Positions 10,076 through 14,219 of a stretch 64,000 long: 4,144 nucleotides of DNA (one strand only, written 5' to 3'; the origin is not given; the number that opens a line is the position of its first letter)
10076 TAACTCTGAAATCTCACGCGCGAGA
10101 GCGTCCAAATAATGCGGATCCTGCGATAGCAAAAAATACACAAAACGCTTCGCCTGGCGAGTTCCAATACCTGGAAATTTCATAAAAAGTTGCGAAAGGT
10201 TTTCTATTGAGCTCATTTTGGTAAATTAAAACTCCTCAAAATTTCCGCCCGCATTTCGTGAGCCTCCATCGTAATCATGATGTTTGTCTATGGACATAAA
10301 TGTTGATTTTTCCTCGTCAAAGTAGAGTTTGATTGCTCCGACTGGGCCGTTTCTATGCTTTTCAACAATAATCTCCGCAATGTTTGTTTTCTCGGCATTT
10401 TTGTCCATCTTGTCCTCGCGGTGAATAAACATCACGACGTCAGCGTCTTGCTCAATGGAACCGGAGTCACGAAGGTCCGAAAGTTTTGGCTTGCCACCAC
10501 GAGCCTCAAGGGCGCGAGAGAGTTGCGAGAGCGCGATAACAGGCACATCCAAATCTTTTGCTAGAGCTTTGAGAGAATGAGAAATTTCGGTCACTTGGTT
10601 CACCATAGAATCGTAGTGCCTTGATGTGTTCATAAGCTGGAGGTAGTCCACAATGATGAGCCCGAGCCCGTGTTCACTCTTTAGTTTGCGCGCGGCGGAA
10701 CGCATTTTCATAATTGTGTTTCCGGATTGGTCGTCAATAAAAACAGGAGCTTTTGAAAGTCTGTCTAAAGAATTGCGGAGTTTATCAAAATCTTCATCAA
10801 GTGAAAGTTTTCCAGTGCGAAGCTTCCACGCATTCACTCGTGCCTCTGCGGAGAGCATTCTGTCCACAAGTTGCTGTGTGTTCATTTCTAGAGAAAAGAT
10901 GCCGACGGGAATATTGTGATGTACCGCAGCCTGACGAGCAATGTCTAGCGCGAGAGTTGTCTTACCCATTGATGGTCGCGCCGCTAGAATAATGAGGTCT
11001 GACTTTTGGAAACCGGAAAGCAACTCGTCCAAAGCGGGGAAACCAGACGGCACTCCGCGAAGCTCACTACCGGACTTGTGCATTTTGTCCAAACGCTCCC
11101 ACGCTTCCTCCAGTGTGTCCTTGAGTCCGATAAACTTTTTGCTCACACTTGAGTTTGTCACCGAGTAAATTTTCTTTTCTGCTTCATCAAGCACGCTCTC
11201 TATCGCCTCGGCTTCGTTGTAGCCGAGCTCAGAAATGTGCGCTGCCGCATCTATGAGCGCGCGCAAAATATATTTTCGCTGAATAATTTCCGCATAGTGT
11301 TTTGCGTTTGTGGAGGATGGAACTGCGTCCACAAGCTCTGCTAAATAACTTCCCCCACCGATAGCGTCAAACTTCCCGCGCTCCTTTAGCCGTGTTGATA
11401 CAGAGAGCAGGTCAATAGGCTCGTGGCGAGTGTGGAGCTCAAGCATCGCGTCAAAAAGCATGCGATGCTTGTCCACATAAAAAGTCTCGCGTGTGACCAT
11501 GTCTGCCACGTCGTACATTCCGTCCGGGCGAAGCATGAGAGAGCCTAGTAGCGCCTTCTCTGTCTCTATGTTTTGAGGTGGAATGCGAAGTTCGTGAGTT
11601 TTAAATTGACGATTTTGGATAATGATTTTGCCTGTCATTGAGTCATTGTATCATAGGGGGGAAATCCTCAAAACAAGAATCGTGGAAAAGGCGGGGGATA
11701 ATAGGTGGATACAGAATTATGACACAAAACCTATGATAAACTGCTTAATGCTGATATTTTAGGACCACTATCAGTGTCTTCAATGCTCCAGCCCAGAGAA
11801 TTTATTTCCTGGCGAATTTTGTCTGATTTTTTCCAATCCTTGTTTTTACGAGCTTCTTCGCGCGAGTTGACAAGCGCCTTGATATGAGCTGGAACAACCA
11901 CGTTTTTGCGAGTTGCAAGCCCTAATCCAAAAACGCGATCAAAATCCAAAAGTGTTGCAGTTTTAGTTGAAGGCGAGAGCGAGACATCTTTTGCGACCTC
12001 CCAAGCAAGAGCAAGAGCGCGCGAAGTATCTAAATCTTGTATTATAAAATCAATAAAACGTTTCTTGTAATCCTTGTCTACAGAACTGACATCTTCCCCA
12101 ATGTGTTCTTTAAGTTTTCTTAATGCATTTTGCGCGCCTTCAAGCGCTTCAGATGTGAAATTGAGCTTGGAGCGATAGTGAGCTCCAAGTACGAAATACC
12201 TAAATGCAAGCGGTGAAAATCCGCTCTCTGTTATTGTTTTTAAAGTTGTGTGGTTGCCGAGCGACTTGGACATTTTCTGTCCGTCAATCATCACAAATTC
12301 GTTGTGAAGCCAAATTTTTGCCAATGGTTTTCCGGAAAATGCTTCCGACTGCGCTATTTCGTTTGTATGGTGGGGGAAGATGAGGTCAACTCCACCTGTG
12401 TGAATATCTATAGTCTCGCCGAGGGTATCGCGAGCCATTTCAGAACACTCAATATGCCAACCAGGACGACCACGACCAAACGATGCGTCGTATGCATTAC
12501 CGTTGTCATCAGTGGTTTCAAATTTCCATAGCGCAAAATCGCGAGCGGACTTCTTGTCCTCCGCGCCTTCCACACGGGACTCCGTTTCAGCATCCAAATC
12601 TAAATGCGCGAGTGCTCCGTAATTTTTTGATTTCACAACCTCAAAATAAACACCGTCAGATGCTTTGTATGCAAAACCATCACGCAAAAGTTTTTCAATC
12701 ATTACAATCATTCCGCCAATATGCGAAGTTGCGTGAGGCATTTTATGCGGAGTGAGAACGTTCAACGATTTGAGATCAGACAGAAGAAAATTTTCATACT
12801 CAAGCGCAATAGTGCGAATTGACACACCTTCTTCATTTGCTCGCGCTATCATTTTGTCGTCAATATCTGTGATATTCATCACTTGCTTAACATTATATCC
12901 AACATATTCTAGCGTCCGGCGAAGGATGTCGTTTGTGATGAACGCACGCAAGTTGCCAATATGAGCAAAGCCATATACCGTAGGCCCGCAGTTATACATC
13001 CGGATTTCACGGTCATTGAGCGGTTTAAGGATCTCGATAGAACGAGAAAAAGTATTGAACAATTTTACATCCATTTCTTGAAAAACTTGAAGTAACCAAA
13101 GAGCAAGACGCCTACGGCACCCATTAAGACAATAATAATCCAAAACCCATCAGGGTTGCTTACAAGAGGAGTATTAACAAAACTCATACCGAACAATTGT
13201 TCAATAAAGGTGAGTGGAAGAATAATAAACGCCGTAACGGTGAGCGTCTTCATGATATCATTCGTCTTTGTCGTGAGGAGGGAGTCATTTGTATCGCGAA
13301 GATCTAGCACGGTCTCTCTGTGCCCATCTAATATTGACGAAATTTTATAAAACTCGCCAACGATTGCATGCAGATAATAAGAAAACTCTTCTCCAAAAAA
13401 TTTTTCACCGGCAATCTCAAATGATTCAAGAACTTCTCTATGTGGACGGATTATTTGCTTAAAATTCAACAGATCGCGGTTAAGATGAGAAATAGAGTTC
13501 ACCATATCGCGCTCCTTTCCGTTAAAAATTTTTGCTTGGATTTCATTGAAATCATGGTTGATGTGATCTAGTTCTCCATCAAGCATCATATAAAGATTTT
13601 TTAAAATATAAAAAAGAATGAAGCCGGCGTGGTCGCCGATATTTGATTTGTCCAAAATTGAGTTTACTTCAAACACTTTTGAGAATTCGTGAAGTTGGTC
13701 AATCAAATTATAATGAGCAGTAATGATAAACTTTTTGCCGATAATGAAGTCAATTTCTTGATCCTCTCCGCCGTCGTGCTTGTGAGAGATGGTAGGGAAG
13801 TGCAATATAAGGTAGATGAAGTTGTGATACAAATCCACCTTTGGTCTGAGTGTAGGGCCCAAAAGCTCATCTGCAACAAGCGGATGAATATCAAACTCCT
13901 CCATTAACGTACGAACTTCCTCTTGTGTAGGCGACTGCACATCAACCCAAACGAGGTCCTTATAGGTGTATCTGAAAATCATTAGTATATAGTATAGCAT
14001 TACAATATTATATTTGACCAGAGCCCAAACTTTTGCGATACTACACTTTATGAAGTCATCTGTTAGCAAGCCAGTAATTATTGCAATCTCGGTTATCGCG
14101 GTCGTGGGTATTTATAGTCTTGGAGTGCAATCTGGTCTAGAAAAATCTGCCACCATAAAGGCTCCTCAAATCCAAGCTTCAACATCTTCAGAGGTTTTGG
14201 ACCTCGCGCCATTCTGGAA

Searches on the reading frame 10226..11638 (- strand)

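Call 42: search_protein_families(library=pfam, max_evalue=0.001, proteins=[window:10226-11638:-])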
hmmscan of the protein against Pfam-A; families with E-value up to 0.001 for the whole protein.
window:10226-11638:- (470 aa): 5 families
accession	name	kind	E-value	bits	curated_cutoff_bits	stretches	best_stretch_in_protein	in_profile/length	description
PF03796.21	DnaB_C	-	8e-102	340.4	27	1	195-448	1-254/255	DnaB-like helicase C terminal domain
PF00772.26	DnaB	-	6e-34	116.6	23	1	20-120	2-102/103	DnaB-like helicase N terminal domain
PF13481.12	AAA_25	-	3e-13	50.3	27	1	194-373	13-190/195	AAA domain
PF06745.19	ATPase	-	4.1e-05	23.5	26.6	1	196-357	1-152/231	KaiC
PF20720.3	nSTAND3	-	0.00031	20.9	27.2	0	203-374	7-141/155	Novel STAND NTPase 3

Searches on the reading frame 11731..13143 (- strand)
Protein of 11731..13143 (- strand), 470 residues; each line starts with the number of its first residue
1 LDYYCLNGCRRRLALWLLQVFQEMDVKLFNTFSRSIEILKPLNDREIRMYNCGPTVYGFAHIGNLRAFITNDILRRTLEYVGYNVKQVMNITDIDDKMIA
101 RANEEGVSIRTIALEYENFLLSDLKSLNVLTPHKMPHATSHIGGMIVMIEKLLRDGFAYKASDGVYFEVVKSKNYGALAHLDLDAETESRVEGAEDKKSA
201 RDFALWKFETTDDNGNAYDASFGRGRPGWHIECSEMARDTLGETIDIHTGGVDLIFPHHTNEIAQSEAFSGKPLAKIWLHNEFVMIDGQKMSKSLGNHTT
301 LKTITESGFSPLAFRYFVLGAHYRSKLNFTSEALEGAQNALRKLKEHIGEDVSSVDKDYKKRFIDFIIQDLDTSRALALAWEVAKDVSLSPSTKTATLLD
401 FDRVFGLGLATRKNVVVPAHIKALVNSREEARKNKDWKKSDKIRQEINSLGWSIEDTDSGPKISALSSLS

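Call 42: search_protein_families(library=pfam, max_evalue=0.001, proteins=[window:11731-13143:-])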
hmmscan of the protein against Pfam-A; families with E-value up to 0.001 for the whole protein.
window:11731-13143:- (470 aa): 6 families
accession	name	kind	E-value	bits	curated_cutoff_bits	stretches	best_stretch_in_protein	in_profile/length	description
PF01406.26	tRNA-synt_1e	-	9e-109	363.9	27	1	40-338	3-300/301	tRNA synthetases class I (C) catalytic domain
PF09334.17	tRNA-synt_1g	-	1.6e-10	40.7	20.1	2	273-338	310-375/391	tRNA synthetases class I (M)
PF01921.24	tRNA-synt_1f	-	5.2e-08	32.6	27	1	46-95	22-71/360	tRNA synthetases class I (K)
PF00133.28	tRNA-synt_1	-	4.1e-07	29.5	22.7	1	245-329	329-413/414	tRNA synthetases class I (I, L, M and V)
PF23493.1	CysS_C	-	8.6e-07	29.4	23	1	418-458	5-45/51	Cysteinyl-tRNA ligase anticodon binding domain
PF00750.26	tRNA-synt_1d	-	0.00098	18.6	23.3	0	54-93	29-68/349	tRNA synthetases class I (R), catalytic domain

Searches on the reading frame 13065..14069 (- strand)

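Call 42: search_protein_families(library=pfam, max_evalue=0.001, proteins=[window:13065-14069:-])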
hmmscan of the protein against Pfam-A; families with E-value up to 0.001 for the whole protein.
window:13065-14069:- (334 aa): 1 family
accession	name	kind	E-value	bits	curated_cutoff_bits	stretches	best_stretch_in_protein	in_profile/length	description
PF01544.23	CorA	-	3e-51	174.9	27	1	37-328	2-291/292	CorA-like Mg2+ transporter protein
